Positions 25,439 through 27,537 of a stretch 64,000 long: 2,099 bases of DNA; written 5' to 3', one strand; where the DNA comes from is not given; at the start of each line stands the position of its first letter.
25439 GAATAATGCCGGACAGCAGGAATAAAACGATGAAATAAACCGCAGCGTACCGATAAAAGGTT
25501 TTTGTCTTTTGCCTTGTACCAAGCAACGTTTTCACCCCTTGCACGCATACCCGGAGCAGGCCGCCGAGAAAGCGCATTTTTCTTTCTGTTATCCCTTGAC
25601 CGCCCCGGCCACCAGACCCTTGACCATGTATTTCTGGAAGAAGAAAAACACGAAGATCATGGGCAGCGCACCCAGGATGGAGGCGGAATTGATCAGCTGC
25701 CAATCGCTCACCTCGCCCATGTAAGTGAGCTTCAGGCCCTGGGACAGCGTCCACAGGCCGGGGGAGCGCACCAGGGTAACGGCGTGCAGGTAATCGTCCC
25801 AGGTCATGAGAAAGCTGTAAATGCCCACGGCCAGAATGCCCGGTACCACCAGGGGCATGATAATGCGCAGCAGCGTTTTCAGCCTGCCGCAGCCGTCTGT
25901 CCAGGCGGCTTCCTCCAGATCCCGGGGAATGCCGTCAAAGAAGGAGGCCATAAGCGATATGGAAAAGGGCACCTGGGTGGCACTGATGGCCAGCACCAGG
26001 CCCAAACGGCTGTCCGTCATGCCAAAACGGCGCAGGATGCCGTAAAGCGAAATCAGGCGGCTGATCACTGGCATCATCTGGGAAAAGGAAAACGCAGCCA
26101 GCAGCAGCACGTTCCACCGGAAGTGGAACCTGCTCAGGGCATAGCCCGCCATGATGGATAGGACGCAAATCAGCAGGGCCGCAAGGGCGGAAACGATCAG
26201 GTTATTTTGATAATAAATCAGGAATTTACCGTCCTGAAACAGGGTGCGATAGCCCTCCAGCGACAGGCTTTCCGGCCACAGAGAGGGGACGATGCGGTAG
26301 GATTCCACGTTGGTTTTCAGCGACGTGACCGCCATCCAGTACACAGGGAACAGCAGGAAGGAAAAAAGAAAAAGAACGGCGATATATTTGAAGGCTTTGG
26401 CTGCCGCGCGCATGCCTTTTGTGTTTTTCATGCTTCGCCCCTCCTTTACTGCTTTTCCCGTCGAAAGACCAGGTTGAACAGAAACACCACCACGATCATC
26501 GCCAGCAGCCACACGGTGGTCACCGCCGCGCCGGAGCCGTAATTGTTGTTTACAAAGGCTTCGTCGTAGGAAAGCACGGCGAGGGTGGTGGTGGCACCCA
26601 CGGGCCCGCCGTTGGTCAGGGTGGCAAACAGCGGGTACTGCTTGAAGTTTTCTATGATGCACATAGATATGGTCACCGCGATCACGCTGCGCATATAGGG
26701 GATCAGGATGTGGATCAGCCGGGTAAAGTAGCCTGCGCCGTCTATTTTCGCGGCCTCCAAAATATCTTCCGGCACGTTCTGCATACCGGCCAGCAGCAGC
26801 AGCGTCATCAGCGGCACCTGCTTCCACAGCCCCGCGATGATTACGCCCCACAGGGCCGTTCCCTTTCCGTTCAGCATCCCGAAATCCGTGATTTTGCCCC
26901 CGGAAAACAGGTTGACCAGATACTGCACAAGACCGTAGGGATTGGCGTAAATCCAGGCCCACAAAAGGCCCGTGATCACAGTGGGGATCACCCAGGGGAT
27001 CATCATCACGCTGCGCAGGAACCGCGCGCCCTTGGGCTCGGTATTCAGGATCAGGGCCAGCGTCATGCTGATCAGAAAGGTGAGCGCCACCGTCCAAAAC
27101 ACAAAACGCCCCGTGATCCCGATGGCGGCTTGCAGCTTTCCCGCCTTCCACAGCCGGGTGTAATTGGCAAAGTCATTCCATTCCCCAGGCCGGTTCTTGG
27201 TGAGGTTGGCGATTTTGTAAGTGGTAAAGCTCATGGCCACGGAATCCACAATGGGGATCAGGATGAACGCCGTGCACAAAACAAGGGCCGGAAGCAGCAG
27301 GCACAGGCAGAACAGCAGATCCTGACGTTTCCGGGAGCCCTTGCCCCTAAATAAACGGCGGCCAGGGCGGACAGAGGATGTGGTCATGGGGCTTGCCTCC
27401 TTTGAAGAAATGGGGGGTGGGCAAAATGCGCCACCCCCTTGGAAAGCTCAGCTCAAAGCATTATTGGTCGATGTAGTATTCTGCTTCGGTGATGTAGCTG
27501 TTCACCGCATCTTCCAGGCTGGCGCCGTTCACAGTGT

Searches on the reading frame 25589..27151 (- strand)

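Call 6: search_protein_families(library=pfam, proteins=[window:25589-27151:-])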
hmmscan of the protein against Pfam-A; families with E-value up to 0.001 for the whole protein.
window:25589-27151:- (520 aa): 1 family
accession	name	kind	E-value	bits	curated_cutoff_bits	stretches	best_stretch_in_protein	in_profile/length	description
PF00528.27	BPD_transp_1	-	1.9e-13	51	26.4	1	331-511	4-180/184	Binding-protein-dependent transport system inner membrane component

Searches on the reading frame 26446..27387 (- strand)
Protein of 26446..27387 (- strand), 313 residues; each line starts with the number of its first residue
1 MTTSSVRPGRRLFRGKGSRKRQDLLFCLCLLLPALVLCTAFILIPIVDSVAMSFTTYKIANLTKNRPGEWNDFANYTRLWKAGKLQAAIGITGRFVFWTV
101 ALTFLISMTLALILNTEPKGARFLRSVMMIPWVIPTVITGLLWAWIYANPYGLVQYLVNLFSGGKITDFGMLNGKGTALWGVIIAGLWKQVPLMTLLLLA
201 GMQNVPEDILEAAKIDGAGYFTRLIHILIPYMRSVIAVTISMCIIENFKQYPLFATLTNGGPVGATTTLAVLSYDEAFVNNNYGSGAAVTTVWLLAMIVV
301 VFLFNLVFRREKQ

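Call 56: search_protein_families(library=pfam, proteins=[window:26446-27387:-])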
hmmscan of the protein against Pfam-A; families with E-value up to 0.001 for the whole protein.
window:26446-27387:- (313 aa): 1 family
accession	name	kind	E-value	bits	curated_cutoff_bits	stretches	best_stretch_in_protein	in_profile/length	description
PF00528.27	BPD_transp_1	-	4.8e-22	79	26.4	1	106-310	4-181/184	Binding-protein-dependent transport system inner membrane component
